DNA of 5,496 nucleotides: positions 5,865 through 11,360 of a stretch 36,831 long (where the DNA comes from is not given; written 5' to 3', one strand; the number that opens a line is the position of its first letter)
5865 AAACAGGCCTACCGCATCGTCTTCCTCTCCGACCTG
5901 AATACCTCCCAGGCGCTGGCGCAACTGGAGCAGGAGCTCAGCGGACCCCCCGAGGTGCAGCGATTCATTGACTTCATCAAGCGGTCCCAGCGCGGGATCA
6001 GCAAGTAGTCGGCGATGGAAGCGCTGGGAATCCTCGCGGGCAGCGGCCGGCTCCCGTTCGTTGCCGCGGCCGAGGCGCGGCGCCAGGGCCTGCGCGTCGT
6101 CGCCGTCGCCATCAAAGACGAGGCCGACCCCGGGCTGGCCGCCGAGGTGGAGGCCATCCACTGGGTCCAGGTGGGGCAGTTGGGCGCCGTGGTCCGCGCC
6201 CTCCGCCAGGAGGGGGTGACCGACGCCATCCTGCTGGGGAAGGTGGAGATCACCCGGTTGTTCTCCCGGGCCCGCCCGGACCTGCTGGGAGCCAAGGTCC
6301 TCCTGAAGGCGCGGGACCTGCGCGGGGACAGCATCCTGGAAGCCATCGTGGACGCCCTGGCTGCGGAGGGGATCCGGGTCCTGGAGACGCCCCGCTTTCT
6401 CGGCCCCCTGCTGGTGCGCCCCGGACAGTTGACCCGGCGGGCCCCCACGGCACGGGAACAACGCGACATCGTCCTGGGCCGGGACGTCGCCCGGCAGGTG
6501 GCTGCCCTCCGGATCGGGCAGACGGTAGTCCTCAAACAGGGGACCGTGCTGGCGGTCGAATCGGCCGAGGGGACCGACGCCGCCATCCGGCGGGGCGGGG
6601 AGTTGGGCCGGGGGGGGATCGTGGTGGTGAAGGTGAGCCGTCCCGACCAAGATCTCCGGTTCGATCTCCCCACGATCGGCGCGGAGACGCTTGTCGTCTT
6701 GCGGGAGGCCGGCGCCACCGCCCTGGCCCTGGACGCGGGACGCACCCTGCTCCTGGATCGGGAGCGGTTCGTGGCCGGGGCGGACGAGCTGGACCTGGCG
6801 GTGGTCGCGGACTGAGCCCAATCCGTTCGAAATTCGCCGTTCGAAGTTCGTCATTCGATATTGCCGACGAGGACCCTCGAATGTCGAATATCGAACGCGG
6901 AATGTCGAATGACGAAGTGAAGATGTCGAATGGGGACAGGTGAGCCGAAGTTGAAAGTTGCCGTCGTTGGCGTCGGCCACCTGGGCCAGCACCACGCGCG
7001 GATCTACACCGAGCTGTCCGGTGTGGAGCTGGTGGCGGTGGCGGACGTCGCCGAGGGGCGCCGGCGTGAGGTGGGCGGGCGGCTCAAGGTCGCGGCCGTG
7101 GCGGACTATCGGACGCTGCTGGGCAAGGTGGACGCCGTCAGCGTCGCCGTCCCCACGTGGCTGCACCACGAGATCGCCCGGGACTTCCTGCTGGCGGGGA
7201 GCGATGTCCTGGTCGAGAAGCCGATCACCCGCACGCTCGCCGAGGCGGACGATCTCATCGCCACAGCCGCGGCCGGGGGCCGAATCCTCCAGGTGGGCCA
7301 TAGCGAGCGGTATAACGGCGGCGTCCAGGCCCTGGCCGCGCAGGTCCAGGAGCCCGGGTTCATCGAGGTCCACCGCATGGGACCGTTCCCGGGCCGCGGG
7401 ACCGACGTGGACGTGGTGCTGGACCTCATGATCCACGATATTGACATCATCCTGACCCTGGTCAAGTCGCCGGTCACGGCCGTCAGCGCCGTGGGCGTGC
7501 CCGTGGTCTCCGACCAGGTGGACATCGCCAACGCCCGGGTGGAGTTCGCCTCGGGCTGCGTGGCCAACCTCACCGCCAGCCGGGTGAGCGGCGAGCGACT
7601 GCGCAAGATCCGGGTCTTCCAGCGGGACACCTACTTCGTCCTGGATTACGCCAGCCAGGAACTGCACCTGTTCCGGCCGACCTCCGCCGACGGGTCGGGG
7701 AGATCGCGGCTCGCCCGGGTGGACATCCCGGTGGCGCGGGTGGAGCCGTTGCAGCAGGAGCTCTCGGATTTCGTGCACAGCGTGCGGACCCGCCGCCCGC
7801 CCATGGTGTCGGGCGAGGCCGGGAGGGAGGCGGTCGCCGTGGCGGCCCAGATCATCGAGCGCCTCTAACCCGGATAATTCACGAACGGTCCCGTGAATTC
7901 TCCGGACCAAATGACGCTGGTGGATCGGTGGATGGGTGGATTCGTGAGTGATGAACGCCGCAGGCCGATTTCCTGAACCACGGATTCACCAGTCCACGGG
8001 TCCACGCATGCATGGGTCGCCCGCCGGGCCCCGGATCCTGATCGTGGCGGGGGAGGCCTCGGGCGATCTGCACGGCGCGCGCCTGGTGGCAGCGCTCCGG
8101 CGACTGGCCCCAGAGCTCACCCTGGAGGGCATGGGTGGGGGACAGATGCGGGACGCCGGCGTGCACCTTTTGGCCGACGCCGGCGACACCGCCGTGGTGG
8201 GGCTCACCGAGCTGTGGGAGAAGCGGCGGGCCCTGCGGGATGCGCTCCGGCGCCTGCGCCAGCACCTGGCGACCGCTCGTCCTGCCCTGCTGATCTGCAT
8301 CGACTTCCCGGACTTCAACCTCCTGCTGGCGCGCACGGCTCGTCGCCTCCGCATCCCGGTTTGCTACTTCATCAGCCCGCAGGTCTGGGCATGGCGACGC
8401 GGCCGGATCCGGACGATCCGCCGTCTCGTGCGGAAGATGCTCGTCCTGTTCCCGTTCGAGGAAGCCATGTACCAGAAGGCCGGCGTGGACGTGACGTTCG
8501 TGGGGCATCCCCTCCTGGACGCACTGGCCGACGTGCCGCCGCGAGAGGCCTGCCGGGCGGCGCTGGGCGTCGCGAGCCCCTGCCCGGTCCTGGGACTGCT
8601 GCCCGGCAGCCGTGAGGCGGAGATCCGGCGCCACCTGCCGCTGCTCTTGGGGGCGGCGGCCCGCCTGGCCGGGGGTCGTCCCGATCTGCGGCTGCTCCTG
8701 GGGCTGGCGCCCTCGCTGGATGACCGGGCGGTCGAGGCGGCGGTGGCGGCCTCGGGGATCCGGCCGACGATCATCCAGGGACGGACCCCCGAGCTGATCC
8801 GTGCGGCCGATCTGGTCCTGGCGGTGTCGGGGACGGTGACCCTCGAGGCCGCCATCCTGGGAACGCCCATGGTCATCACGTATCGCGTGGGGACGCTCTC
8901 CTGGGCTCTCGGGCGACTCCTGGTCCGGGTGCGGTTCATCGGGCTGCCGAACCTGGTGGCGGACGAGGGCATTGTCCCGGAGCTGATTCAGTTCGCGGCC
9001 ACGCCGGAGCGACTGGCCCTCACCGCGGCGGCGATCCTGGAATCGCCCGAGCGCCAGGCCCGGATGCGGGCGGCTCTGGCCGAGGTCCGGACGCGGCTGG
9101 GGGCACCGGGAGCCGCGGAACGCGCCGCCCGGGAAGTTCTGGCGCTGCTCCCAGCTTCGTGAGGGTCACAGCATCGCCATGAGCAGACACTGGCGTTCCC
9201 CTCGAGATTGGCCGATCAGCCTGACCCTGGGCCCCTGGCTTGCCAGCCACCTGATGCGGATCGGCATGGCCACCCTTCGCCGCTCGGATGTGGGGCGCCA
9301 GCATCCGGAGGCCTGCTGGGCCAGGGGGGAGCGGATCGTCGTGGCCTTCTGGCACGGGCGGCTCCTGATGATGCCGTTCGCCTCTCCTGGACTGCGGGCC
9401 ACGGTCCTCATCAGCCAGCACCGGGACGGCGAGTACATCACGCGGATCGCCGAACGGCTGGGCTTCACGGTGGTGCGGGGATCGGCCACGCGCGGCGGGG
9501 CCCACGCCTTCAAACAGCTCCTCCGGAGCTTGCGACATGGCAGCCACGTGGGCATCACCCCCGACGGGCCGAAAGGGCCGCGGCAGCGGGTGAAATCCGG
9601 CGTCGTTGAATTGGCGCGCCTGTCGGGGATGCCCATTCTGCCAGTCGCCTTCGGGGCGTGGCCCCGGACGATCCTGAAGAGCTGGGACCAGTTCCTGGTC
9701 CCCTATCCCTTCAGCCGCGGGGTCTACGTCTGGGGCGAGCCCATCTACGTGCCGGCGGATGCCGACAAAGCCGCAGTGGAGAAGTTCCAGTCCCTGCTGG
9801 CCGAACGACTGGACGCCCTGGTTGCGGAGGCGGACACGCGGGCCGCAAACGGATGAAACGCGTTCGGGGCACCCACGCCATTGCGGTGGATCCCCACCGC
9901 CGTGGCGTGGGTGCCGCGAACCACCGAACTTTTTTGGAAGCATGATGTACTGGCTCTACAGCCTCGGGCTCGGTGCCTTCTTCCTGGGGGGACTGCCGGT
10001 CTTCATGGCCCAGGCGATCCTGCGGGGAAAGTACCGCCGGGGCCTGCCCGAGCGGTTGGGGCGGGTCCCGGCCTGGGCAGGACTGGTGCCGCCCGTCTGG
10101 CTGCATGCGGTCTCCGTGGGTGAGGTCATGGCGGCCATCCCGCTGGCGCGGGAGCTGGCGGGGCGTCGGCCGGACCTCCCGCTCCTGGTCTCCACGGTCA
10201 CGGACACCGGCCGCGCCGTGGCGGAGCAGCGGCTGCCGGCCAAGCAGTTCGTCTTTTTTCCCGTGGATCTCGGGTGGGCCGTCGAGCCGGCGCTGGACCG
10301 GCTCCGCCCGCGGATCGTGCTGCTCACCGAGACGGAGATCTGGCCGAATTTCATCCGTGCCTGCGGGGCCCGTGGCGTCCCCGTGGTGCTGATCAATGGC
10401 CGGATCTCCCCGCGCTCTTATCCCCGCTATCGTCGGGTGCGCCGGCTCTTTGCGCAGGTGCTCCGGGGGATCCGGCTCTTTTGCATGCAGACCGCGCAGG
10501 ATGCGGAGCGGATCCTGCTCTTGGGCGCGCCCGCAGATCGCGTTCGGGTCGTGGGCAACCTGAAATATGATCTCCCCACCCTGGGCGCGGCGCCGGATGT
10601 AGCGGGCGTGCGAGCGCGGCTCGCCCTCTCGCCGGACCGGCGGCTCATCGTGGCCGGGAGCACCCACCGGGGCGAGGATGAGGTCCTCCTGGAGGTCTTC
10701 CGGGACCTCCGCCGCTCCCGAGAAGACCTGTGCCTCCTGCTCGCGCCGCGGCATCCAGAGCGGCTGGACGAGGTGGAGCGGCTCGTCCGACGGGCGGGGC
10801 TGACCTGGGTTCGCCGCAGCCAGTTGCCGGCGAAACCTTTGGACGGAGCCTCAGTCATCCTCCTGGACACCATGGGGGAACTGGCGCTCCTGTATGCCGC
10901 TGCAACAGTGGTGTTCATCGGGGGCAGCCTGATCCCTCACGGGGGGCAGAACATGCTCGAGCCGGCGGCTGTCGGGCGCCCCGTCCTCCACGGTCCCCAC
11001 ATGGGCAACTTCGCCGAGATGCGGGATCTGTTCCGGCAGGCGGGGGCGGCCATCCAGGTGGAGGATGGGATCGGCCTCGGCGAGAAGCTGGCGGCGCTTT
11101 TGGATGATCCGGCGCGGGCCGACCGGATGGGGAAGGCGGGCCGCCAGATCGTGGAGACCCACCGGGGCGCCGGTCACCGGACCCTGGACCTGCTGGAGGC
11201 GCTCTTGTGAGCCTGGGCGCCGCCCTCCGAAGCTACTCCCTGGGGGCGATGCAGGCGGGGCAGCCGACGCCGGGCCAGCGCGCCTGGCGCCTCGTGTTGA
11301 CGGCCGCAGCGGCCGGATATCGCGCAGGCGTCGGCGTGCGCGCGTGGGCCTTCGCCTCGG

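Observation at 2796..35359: Strictly phased 7-nt tandem arrays, mostly as inverted arm pairs, occupy almost every non-overlapping gene junction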

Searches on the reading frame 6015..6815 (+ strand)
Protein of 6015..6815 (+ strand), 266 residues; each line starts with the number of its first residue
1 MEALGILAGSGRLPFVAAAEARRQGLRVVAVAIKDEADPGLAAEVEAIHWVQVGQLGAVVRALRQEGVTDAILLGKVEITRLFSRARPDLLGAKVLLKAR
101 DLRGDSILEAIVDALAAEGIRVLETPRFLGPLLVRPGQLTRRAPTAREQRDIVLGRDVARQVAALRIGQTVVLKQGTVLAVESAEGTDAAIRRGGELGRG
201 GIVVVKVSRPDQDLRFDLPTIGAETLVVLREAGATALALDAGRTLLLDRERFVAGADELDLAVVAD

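Call 6: search_protein_families(library=pfam, proteins=[window:6015-6815:+])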
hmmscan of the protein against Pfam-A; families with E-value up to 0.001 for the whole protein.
window:6015-6815:+ (266 aa): 2 families
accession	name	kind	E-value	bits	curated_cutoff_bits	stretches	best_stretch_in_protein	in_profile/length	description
PF06230.17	LpxI_C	-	1.8e-44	151.3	25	1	136-264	2-131/131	LpxI C-terminal domain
PF17930.7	LpxI_N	-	7.5e-35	120.2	25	1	4-129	2-126/129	LpxI N-terminal domain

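Call 11: find_related_loci(query=window:6015-6812:+, collection=genome_contigs, flank=10000)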
Query window:6015-6812:+ (266 aa) in genome_contigs; peptide patterns used: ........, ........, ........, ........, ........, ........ (x = any residue, [..] = any of these).
599 stretches matched a pattern (row limit reached: there are more); 147 encode a relative of the query (tblastn E <= 1e-3); the best 80 are kept; 80 distinct loci.
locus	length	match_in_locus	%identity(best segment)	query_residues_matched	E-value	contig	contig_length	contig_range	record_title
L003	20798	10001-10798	91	1-266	2e-137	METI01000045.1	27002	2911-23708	MAG: candidate division NC10 bacterium RIFCSPLOWO2_12_FULL_66_18 rifcsplowo2_12_scaffold_15230, whole genome shotgun seq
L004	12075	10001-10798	83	1-266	6e-124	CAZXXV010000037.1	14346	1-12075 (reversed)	MAG TPA_asm: uncultured bacterium isolate binchicken_co376_252 genome assembly, contig: NODE_4470_length_14346_cov_8.343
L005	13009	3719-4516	83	1-266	7e-121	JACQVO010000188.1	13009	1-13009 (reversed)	MAG: Candidatus Methylomirabilota bacterium isolate NC_groundwater_1465_Ag_S-0.65um_65_48 S_p65_S5_coassembly_k141_29529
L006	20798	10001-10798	82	1-266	1e-113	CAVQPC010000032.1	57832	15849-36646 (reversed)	MAG: uncultured candidate division NC10 bacterium isolate MFD01299.bin.2.79 genome assembly, contig: contig_22870, whole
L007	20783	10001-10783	75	1-261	8e-111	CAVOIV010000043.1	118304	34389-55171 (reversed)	MAG: uncultured candidate division NC10 bacterium isolate MFD10007.bin.2.127 genome assembly, contig: contig_54251, whol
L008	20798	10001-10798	79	1-266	4e-108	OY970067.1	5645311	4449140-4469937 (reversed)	MAG: uncultured candidate division NC10 bacterium isolate MFD01231.bin.c.1 genome assembly, chromosome: 1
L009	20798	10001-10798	73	1-266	7e-103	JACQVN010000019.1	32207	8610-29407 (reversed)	MAG: Candidatus Methylomirabilota bacterium isolate NC_groundwater_1464_Ag_S-0.65um_65_130 S_p65_S5_coassembly_k141_1335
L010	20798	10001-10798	60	1-266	8e-95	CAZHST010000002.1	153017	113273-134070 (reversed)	MAG TPA_asm: uncultured bacterium isolate binchicken_co30_163 genome assembly, contig: NODE_122_length_153017_cov_17.178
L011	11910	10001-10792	46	2-265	2e-73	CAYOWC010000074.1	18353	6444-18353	MAG TPA_asm: uncultured Desulfobacteraceae bacterium isolate binchicken_co47_163 genome assembly, contig: NODE_2079_leng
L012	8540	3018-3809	47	2-265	3e-70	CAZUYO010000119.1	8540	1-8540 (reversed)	MAG TPA_asm: uncultured Thermodesulfobacteriota bacterium isolate SRP162660_co1_48 genome assembly, contig: NODE_8022_le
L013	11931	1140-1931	42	2-265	5e-70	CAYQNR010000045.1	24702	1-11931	MAG TPA_asm: uncultured Desulfobacteraceae bacterium isolate binchicken_co100_362 genome assembly, contig: NODE_3013_len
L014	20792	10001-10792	46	1-264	5e-70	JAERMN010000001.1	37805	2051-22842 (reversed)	MAG: Deltaproteobacteria bacterium isolate CoA_1_bin.89 scaffold_154, whole genome shotgun sequence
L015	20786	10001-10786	44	4-265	1e-69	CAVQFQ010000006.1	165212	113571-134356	MAG: uncultured delta proteobacterium isolate MFD05942.bin.2.34 genome assembly, contig: contig_22119, whole genome shot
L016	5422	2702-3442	50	2-248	4e-69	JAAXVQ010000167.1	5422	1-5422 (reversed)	MAG: Candidatus Firestonebacteria bacterium isolate W9_Combined_metabat1_077 W9_Combined_metabat1_077_NODE_10324, whole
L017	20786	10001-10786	44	4-265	4e-69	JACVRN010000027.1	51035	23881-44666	MAG: Pyrinomonadaceae bacterium isolate Co-bin11 k141_2386424_length_51035_cov_10.0000, whole genome shotgun sequence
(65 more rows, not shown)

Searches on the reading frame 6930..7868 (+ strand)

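Call 6: search_protein_families(library=pfam, proteins=[window:6930-7868:+])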
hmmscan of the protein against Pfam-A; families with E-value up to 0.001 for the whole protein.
window:6930-7868:+ (312 aa): 3 families
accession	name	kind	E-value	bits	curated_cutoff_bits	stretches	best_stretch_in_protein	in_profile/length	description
PF01408.29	GFO_IDH_MocA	-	3.6e-26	92.7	24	1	8-124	1-120/120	Oxidoreductase family, NAD-binding Rossmann fold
PF22725.1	GFO_IDH_MocA_C3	-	1.3e-09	38.6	27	1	162-229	45-116/124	GFO/IDH/MocA C-terminal domain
PF02894.22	GFO_IDH_MocA_C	-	2.3e-05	24.7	22.9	1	162-309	42-207/218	Oxidoreductase family, C-terminal alpha/beta domain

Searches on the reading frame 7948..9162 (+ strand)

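Call 6: search_protein_families(library=pfam, proteins=[window:7948-9162:+])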
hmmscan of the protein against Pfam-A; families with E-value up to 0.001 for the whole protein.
window:7948-9162:+ (404 aa): 1 family
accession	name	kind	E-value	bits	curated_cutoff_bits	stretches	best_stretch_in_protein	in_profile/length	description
PF02684.21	LpxB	-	2.8e-92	309.9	22.6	1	30-379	1-353/374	Lipid-A-disaccharide synthetase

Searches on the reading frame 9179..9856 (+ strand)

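Call 6: search_protein_families(library=pfam, proteins=[window:9179-9856:+])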
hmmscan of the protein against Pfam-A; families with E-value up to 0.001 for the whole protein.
window:9179-9856:+ (225 aa): 1 family
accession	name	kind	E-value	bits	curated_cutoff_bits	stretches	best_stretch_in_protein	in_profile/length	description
PF04028.18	DUF374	-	2.8e-28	97.7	26.8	1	70-135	4-69/69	Domain of unknown function (DUF374)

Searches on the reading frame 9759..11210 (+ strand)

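Call 6: search_protein_families(library=pfam, proteins=[window:9759-11210:+])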
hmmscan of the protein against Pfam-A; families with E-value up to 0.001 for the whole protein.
window:9759-11210:+ (483 aa): 3 families
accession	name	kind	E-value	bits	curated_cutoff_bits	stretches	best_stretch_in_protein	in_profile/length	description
PF04413.22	Glycos_transf_N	-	2.7e-63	213.2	23.9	1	95-271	2-178/179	3-Deoxy-D-manno-octulosonic-acid transferase (kdotransferase)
PF13524.12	Glyco_trans_1_2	-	4.7e-06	27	25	1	399-479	67-143/144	Glycosyl transferase-like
PF00534.26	Glycos_transf_1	-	0.00019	21.4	26.4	1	366-463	75-171/172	Glycosyl transferases group 1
